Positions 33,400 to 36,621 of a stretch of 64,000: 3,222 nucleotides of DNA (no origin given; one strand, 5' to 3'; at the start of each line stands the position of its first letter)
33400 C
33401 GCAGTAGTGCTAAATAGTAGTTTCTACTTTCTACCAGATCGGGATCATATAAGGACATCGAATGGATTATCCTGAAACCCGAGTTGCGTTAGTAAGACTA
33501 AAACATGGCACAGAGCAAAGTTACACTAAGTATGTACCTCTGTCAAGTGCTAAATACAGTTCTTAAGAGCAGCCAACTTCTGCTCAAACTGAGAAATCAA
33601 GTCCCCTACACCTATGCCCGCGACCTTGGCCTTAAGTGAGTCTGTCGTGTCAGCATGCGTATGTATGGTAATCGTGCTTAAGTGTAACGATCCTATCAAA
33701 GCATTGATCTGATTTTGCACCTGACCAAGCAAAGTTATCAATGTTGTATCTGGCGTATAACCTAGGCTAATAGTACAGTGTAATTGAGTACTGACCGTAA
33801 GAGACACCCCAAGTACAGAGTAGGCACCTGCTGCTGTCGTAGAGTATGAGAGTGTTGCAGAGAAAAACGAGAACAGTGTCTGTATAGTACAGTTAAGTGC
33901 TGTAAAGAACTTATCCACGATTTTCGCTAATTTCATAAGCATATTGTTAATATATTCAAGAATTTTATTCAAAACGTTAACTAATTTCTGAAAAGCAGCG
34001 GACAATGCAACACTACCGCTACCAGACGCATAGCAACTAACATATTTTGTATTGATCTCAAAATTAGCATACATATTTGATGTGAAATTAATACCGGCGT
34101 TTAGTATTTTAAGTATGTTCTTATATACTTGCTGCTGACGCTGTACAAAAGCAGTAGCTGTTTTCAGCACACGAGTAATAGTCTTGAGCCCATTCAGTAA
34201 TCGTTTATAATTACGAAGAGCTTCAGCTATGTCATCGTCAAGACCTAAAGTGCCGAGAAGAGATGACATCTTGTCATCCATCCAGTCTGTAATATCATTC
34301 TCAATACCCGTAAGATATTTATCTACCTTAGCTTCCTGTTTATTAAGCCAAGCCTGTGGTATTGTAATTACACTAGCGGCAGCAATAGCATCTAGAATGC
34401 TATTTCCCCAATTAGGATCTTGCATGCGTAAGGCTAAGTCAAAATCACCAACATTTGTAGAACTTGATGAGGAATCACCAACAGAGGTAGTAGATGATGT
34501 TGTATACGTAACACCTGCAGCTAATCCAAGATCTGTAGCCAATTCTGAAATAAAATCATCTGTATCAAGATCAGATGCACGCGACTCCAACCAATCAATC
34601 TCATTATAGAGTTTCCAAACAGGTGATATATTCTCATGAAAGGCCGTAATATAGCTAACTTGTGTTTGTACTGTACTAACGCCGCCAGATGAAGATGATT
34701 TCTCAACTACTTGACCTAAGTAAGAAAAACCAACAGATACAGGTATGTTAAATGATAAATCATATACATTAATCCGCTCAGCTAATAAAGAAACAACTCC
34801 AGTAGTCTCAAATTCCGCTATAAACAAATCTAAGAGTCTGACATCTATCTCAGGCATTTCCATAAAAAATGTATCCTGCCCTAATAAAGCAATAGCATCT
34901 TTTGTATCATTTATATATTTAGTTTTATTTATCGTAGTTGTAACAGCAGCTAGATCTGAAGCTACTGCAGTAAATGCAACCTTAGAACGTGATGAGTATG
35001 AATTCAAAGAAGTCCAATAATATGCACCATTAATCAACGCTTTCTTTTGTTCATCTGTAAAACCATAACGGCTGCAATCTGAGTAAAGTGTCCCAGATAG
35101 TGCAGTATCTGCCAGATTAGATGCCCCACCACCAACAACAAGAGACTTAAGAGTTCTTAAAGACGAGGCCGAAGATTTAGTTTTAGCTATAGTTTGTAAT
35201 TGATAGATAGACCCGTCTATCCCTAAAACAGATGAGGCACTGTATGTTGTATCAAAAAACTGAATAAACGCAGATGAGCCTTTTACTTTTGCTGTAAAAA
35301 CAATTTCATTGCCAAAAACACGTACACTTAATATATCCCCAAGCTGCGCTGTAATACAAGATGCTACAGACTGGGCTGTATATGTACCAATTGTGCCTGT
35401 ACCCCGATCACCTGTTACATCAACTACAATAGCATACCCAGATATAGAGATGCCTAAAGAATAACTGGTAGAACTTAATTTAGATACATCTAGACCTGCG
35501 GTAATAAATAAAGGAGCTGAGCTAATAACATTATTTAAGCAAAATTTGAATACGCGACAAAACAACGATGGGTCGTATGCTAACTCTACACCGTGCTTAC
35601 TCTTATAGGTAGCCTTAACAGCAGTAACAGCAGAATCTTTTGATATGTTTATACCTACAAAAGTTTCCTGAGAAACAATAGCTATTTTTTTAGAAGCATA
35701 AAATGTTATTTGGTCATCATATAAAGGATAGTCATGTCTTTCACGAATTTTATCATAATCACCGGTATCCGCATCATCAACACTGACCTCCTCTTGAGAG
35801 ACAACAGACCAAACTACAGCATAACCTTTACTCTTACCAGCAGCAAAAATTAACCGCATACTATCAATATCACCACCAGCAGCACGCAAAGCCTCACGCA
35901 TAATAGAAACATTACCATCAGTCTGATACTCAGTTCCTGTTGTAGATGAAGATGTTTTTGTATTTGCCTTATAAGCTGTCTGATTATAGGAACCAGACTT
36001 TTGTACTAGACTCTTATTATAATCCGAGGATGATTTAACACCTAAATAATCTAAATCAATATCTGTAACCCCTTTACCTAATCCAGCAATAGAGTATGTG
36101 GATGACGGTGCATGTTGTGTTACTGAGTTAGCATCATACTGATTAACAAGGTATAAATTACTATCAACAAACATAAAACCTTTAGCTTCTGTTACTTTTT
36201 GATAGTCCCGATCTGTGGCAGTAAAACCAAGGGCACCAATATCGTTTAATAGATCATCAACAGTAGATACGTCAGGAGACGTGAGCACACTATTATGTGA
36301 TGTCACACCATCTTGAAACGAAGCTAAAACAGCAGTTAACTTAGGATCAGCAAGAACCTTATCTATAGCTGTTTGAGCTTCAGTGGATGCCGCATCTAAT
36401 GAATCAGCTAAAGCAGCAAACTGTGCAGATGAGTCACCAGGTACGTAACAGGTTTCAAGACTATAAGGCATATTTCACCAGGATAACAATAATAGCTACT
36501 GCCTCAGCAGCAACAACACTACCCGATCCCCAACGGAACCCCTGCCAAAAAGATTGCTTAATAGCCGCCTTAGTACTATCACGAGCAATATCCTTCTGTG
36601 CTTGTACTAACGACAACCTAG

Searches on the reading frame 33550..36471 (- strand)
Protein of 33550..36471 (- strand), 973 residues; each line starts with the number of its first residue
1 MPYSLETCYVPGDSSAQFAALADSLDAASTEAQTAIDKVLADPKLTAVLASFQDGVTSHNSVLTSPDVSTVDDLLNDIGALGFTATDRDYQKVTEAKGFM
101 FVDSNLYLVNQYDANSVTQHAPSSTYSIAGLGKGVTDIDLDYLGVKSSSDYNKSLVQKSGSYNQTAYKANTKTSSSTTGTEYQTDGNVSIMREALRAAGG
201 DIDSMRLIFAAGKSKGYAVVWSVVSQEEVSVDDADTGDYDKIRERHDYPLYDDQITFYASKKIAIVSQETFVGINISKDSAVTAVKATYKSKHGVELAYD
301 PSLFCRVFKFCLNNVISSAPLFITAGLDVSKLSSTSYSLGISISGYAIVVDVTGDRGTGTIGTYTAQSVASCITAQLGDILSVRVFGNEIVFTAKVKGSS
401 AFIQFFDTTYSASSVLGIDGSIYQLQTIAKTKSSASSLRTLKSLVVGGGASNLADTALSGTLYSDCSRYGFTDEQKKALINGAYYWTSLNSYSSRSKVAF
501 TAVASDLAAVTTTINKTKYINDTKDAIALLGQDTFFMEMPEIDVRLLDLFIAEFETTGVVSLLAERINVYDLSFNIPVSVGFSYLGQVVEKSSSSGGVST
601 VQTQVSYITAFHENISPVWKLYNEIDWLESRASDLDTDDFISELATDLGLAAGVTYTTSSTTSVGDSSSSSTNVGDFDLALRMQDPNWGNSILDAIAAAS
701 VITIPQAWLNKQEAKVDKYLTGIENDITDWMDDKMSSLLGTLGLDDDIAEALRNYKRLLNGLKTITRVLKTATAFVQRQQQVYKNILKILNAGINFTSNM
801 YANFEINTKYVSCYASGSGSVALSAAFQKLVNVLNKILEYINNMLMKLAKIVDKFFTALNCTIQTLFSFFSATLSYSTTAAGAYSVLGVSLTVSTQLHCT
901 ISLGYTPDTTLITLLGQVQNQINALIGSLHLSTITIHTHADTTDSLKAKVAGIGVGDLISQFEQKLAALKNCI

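Call 10: search_protein_families(library=phrogs, proteins=[window:33550-36471:-], max_evalue=0.001)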
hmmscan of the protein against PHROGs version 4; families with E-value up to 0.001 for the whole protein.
window:33550-36471:- (973 aa): 0 families

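Call 87: search_dna_similar(query=window:33550-36471:-, collection=phages, mode=protein, max_rows=10, max_evalue=0.001)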
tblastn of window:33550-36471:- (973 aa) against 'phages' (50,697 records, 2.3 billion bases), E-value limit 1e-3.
No match.
